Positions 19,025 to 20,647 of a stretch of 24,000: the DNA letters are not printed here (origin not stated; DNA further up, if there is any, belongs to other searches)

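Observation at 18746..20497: Translationally coupled ABC-type ATPase + PIN nuclease operon: candidate two-gene antiviral or abortive-infection system that I do not recognise as a named system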

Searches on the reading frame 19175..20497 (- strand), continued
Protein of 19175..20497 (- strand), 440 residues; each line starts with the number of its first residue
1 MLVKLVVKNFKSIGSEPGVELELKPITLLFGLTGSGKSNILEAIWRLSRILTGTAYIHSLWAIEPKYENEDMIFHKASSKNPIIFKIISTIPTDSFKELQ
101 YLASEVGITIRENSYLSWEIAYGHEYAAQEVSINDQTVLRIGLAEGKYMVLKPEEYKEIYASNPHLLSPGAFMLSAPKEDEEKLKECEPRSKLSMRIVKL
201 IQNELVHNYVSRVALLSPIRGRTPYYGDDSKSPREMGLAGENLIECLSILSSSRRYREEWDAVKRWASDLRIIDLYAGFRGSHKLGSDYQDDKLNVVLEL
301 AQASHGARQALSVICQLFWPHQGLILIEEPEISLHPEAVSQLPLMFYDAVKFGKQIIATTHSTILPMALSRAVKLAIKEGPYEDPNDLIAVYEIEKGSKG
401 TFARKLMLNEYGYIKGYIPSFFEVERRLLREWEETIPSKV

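Call 34: search_protein_families(library=pfam, proteins=[L029:7588-10068:+, L029:4933-5988:+, L014:7632-9008:+, L022:5006-6724:+, L041:1887-4598:+, L004:6943-7998:-, L004:6373-6942:-], max_evalue=0.01)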
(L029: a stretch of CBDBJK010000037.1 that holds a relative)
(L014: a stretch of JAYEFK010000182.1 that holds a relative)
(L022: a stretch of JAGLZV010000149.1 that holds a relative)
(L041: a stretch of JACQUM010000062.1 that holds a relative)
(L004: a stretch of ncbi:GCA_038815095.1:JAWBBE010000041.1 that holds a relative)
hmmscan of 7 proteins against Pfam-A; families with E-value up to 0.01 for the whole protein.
L029:7588-10068:+ (826 aa): 5 families
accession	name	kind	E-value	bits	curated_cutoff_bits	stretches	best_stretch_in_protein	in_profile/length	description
PF03483.22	B3_4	-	3.9e-68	228.9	29.3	1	220-392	2-174/174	B3/4 domain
PF17759.6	tRNA_synthFbeta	-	1.2e-60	205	22.4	1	499-716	1-214/214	Phenylalanyl tRNA synthetase beta chain CLM domain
PF03147.19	FDX-ACB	-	1.7e-25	89.7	31.1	1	734-825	1-94/94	Ferredoxin-fold anticodon binding domain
PF03484.21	B5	-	5.5e-17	62.1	28.6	1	412-496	1-67/67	tRNA synthetase B5 domain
PF01588.26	tRNA_bind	-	7.1e-17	61.7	27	1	48-152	2-95/96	Putative tRNA binding domain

L029:4933-5988:+ (351 aa): 2 families
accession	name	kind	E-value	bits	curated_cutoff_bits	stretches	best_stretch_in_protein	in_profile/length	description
PF01409.25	tRNA-synt_2d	-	2.7e-99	332.1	19.8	1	98-351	2-246/246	tRNA synthetases class II core domain (F)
PF02912.23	Phe_tRNA-synt_N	-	2.1e-20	72.9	22.3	1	26-89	2-65/69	Aminoacyl tRNA synthetase class II, N-terminal domain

L014:7632-9008:+ (458 aa): 1 family
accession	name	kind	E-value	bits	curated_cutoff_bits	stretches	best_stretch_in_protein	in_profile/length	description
PF01142.23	TruD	-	3.5e-136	454.8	27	1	36-455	3-412/412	tRNA pseudouridine synthase D (TruD)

L022:5006-6724:+ (572 aa): 15 families
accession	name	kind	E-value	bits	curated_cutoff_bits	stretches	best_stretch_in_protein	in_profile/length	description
PF00005.33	ABC_tran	-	8.9e-50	169.3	25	2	26-183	1-135/137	ABC transporter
PF13304.12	AAA_21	-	2e-08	35.1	27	0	478-532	244-300/304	AAA domain, putative AbiEii toxin, Type IV TA system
PF13191.12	AAA_16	-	7.1e-05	23.8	32.6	0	301-367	23-84/167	AAA ATPase domain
PF13401.12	AAA_22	-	9.2e-05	23.2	27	0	41-83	10-50/130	AAA domain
PF00006.31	ATP-synt_ab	-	0.00036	20.7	29.5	0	28-59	6-37/213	ATP synthase alpha/beta family, nucleotide-binding domain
PF19993.5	DO-GTPase2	-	0.00074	19.7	27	0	38-56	2-20/226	Double-GTPase 2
PF01926.29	MMR_HSR1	-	0.00095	19.7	21.9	0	39-58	2-21/113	50S ribosome-binding GTPase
PF03205.20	MobB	-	0.0016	18.8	26.6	0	39-56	2-19/133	Molybdopterin guanine dinucleotide synthesis protein B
PF20720.3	nSTAND3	-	0.0019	18.4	27.2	0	33-57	14-38/155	Novel STAND NTPase 3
PF13479.12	AAA_24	-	0.002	18.4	27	0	39-111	5-75/195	AAA domain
PF13555.12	AAA_29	-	0.002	18.3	27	0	27-53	13-39/61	P-loop containing region of AAA domain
PF03193.22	RsgA_GTPase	-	0.0022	18.2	30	0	28-60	99-130/174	RsgA GTPase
PF13481.12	AAA_25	-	0.0036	17.4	27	0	34-53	31-50/195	AAA domain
PF13558.12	SbcC_Walker_B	-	0.0072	17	27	0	486-514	54-88/90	SbcC/RAD50-like, Walker B motif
PF00931.28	NB-ARC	-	0.0075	16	23.5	0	34-54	19-36/248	NB-ARC domain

L041:1887-4598:+ (903 aa): 5 families
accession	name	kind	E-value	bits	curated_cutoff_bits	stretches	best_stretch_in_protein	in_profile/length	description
PF03483.22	B3_4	-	1.3e-68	230.5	29.3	1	321-493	2-174/174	B3/4 domain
PF17759.6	tRNA_synthFbeta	-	9.1e-54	182.6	22.4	1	582-794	1-214/214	Phenylalanyl tRNA synthetase beta chain CLM domain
PF03147.19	FDX-ACB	-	2.4e-26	92.5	31.1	1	811-902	1-94/94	Ferredoxin-fold anticodon binding domain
PF03484.21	B5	-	3.5e-21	75.6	28.6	1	513-579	1-67/67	tRNA synthetase B5 domain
PF01588.26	tRNA_bind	-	1.6e-20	73.4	27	1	149-253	1-95/96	Putative tRNA binding domain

L004:6943-7998:- (351 aa): 4 families
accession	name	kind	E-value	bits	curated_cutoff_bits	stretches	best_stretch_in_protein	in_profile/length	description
PF13175.12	AAA_15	-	6e-17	62.8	32.1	2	1-71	1-55/374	AAA ATPase domain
PF13304.12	AAA_21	-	2.9e-10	41.1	27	1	216-293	223-300/304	AAA domain, putative AbiEii toxin, Type IV TA system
PF11398.14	DUF2813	-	0.0003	20.7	21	1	1-50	1-52/372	Protein of unknown function (DUF2813)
PF12476.13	DUF3696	-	0.0027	18.3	22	1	309-342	2-39/52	Protein of unknown function (DUF3696)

L004:6373-6942:- (189 aa): 1 family
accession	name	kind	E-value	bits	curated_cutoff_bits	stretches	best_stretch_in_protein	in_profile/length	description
PF18480.7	DUF5615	-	0.0088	16.3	23.8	0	109-152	20-60/110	Domain of unknown function (DUF5615)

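Call 42: search_protein_families(library=padloc, alignment_id=A2, max_evalue=0.00001)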
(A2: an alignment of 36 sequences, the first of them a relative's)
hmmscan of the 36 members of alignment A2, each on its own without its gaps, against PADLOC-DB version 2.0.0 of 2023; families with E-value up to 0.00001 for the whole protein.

A. member 1, P0001 (440 aa): 48 families (the best 25 are shown)
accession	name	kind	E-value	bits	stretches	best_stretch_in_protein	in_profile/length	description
PDLC03878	NsnB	-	4.9e-23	80.4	1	1-424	1-334/345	-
PDLC02979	AriA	-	1.2e-21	75.9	2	295-363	292-370/373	-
PDLC02980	AriA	-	1.6e-19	69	1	254-365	220-302/304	-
PDLC02335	AbiLi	-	3.4e-19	67.1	1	1-371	49-245/326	AbiLi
PDLC04178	HEC-01A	-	4.9e-18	63.4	2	290-363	252-328/399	-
PDLC04175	HEC-01A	-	2.7e-17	60.8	2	240-365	184-311/363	-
PDLC04176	HEC-01A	-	6.3e-17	60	1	4-363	5-318/371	-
PDLC04177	HEC-01A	-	6.8e-16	56.3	1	305-372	279-346/393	-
PDLC02358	Old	-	9.9e-16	55.6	2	323-364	286-327/578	Old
PDLC04541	PDC-M25A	-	3.5e-15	54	1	1-91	1-84/380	-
PDLC04179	HEC-01A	-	4.5e-14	50.4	1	299-363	336-402/459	-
PDLC04707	PDC-M55A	-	6.2e-14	49.8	1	2-419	3-395/421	-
PDLC04183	HEC-01A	-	1.9e-13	48.3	1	238-365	219-347/402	-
PDLC04148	HEC-03B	-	8.2e-13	46.2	1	290-423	306-435/458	-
PDLC04180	HEC-01A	-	9.8e-13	46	1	301-364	253-319/382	-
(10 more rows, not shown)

B. families by the number of members that match (of 36 scanned): 130 families (the first 25 are shown)
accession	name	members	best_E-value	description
PDLC03878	NsnB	36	3.6e-50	-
PDLC02979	AriA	36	1.9e-34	-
PDLC04707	PDC-M55A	36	1.2e-31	-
PDLC04148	HEC-03B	36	2e-30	-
PDLC04177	HEC-01A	36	8.4e-30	-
PDLC04176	HEC-01A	36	2e-29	-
PDLC02980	AriA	36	2.9e-28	-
PDLC04178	HEC-01A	36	5.4e-28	-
PDLC04392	PDC-M07A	36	2.4e-25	-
PDLC04175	HEC-01A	36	4.6e-25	-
PDLC04393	PDC-M07A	36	3.5e-24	-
PDLC02335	AbiLi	36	6.5e-24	AbiLi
PDLC02358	Old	36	8.2e-24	Old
PDLC04182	HEC-01A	36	6.2e-23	-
PDLC04180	HEC-01A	36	2.4e-20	-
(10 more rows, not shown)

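Call 52: predict_structure(alignment_id=A2)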
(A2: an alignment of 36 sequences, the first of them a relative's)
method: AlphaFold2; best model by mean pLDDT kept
length: 440 residues; sequences in the alignment: 36
mean_pLDDT: 94.8   pTM: 0.92
mean pLDDT of the five models: 94.8, 94.2, 94.2, 93.4, 93.4
residues with pLDDT >= 90: 392; 70-90: 46; 50-70: 2; < 50: 0
segments of 3 or more residues with pLDDT < 50: none
pLDDT, mean of each block of 10 residues (from residue 1): 97 94 98 94 97 93 94 95 98 96 97 97 95 98 95 97 97 96 98 98 93 95 93 92 97 97 97 94 95 92 94 97 97 92 98 98 93 96 96 95 96 86 86 79
secondary structure, 60 per line:
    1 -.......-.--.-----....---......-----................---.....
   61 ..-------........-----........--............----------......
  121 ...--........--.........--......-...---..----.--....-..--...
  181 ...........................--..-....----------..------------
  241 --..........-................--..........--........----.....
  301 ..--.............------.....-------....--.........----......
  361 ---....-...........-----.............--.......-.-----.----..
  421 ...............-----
elements in order: E2-8 E19-22 E26-31 H37-52 H57-62 H70-73 E83-90 H93-104 E115-123 E126-133 E136-144 E147-152 H169-172 H178-205 E213-216 H243-252 H254-269 E272-281 E284-291 E296-299 H305-317 E324-328 H336-339 H342-350 E355-360 H364-367 H369-379 H385-388 E389-397 E400-406 H419-435

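Call 56: fold_search(model_id=the predicted structure, library=pdb)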
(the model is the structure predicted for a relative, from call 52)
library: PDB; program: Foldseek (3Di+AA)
matches with E <= 10: 1181; with E <= 0.001: 307
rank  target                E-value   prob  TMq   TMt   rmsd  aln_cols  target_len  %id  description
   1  4ncj_A                2.1e-13  1.00  0.48  0.65   7.3       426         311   14  Crystal Structure of Pyrococcus furiosis Rad50 R805E mutation with ADP Beryllium Flouride (released 2014-03-05)
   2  5dny_D                1.5e-12  1.00  0.43  0.51  14.2       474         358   14  Structure of the ATPrS-Mre11/Rad50-DNA complex (released 2016-02-24)
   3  3qkt_B                1.6e-12  1.00  0.48  0.64   7.6       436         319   14  Rad50 ABC-ATPase with adjacent coiled-coil region in complex with AMP-PNP (released 2011-03-30)
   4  9nnb_D                1.9e-12  1.00  0.44  0.39  11.2       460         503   16  Cryo-EM structure of the Retron Ec78 complex, PtuA:PtuB:RT (4:2:1) (released 2025-10-08)
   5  3qku_A                2.4e-12  1.00  0.48  0.57  10.7       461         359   13  Mre11 Rad50 binding domain in complex with Rad50 and AMP-PNP (released 2011-03-30)
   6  7q2x_B                3.0e-12  1.00  0.49  0.55  11.3       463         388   12  Cryo-EM structure of clamped S.cerevisiae condensin-DNA complex (Form I) (released 2022-03-23)
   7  5h68_A                3.9e-12  1.00  0.49  0.63   6.9       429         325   13  Crystal structure of an engaged dimer of the Geobacillus stearothermophilus SMC head domain (released 2017-03-15)
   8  4ncj_B                6.1e-12  1.00  0.49  0.67   7.4       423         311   14  Crystal Structure of Pyrococcus furiosis Rad50 R805E mutation with ADP Beryllium Flouride (released 2014-03-05)
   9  4ncj_C                9.5e-12  1.00  0.45  0.59   8.7       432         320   16  Crystal Structure of Pyrococcus furiosis Rad50 R805E mutation with ADP Beryllium Flouride (released 2014-03-05)
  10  8eea_B                9.5e-12  1.00  0.47  0.54   8.3       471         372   14  Structure of E.coli Septu (PtuAB) complex (released 2023-12-27)
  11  6qj2_A                1.1e-11  1.00  0.44  0.53  10.8       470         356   12  Crystal structure of the C. thermophilum condensin Smc4 ATPase head in complex with the C-terminal domain of Brn1 (released 2019-07-03)
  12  5dny_B                1.1e-11  1.00  0.43  0.52  12.9       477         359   14  Structure of the ATPrS-Mre11/Rad50-DNA complex (released 2016-02-24)
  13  8ro9_C                1.3e-11  1.00  0.44  0.57   9.4       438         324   14  Human cohesin SMC1A-HD(longCC-EQ)/RAD21-C complex - Open/closed P-loop conformation (released 2024-09-11)
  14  4nck_B                1.7e-11  1.00  0.38  0.51  12.5       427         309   14  Crystal Structure of Pyrococcus furiosis Rad50 R797G mutation (released 2014-03-05)
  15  3qku_B                2.1e-11  1.00  0.46  0.65   7.5       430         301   14  Mre11 Rad50 binding domain in complex with Rad50 and AMP-PNP (released 2011-03-30)
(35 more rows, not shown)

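Call 65: search_protein_families(library=pfam, proteins=[L009:6038-6493:+, L014:7223-7654:+, L020:2355-2831:+, L023:7050-7508:+, L007:6333-6803:+, L002:3451-3843:+, L004:5474-5875:+], max_evalue=5)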
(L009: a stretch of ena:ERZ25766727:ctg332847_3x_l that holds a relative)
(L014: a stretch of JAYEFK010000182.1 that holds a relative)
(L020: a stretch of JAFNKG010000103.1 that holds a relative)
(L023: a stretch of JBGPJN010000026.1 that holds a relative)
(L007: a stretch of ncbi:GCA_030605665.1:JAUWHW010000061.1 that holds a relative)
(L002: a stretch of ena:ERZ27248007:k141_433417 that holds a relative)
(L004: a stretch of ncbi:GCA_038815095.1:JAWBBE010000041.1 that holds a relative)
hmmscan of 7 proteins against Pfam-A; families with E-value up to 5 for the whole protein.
L009:6038-6493:+ (151 aa): 0 families

L014:7223-7654:+ (143 aa): 2 families
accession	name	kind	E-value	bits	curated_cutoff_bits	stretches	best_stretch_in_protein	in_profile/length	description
PF13470.12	PIN_3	-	7.2e-06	27.2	27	1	6-113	2-114/115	PIN domain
PF08718.16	GLTP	-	0.059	14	25.6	1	12-43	89-125/147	Glycolipid transfer protein (GLTP)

L020:2355-2831:+ (158 aa): 2 families
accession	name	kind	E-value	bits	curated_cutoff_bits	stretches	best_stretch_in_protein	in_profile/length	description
PF09337.16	zf-H2C2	-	0.0097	16.7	25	1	32-52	7-27/39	H2C2 zinc finger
PF13470.12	PIN_3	-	0.077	14.3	27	1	9-61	2-50/115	PIN domain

L023:7050-7508:+ (152 aa): 0 families

L007:6333-6803:+ (156 aa): 3 families
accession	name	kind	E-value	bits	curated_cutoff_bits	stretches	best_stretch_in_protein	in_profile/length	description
PF13470.12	PIN_3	-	4.3e-10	40.9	27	1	6-126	1-113/115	PIN domain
PF24109.1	DUF7384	-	0.0066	16.9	27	1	91-153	66-129/153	Family of unknown function (DUF7384)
PF20212.3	DUF6572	-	0.046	14.4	27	1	111-145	66-100/106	Family of unknown function (DUF6572)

L002:3451-3843:+ (130 aa): 5 families
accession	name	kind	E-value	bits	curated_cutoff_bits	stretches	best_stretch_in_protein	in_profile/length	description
PF13470.12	PIN_3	-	7.9e-06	27.1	27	1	20-108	19-115/115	PIN domain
PF13638.12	PIN_4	-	0.011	16.4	21.9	1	33-122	46-130/132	PIN domain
PF08745.17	PIN_5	-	0.013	15.4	27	1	86-127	157-197/205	PINc domain ribonuclease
PF02287.20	Dehydratase_SU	-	0.064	13.8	25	1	41-90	62-111/133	Dehydratase small subunit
PF01850.27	PIN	-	0.09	13.8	23.6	1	72-112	88-117/120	PIN domain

L004:5474-5875:+ (133 aa): 3 families
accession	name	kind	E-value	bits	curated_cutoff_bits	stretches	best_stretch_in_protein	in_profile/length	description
PF13470.12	PIN_3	-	2.2e-05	25.7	27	1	10-112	3-115/115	PIN domain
PF18477.7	PIN_9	-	0.028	15.1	26.3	1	87-129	73-115/116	PIN like domain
PF19211.5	CoV_NSP2_N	-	0.19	11.8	29.7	1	74-126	61-113/204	Coronavirus replicase NSP2, N-terminal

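Call 74: find_encoding_contigs(protein=P0014, flank=6000, max_places=1)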
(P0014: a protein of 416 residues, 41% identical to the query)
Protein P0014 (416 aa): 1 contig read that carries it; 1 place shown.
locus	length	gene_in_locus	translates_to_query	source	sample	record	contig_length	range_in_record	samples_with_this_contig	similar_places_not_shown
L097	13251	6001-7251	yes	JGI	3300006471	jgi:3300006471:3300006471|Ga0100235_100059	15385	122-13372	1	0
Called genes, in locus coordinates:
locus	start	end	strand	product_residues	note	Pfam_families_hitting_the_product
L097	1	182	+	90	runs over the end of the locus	-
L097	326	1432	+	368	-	PF00145:DNA_methylase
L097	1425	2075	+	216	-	PF00730:HhH-GPD, PF00633:HHH (weak)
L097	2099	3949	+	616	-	-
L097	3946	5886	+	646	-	PF01935:DUF87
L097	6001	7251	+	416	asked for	PF13175:AAA_15, PF13304:AAA_21, PF13175:AAA_15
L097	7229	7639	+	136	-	-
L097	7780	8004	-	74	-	-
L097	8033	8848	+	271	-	PF00154:RecA_N, PF08423:Rad51, PF13481:AAA_25 (weak), PF06745:ATPase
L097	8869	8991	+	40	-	-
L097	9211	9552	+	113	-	-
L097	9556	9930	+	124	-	-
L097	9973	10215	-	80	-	-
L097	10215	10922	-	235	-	PF01507:PAPS_reduct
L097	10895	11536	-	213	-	PF27782:Csf3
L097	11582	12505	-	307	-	-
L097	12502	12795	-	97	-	-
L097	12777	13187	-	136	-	-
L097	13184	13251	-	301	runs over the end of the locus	-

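Call 75: find_encoding_contigs(protein=P0003, flank=6000, max_places=1)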
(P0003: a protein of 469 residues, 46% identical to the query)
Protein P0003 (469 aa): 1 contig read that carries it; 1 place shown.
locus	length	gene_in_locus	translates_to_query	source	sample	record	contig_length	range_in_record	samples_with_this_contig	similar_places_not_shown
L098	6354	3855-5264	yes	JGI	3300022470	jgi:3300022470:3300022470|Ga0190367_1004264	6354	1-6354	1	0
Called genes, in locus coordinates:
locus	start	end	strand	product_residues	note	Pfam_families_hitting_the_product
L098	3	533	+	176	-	?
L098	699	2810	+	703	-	PF13229:Beta_helix, PF05048:NosD, PF13229:Beta_helix, PF11896:GlgE_dom_N_S (faint)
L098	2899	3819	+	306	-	PF01063:Aminotran_4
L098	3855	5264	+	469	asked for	PF02463:SMC_N, PF13175:AAA_15, PF13476:AAA_23 (weak), PF13304:AAA_21, PF13175:AAA_15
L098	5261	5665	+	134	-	-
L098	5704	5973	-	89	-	PF01247:Ribosomal_L35Ae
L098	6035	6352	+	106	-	?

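Call 76: find_related_loci(query=A2, collection=viral_contigs, flank=5000)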
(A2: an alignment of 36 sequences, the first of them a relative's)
Query A2 (440 aa) in viral_contigs; peptide patterns used: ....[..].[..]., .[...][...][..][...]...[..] (x = any residue, [..] = any of these).
35 stretches matched a pattern; 1 encode a relative of the query (tblastn E <= 1e-3); 1 distinct loci.
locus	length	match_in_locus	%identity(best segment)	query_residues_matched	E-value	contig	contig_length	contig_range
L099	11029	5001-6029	46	1-365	7e-7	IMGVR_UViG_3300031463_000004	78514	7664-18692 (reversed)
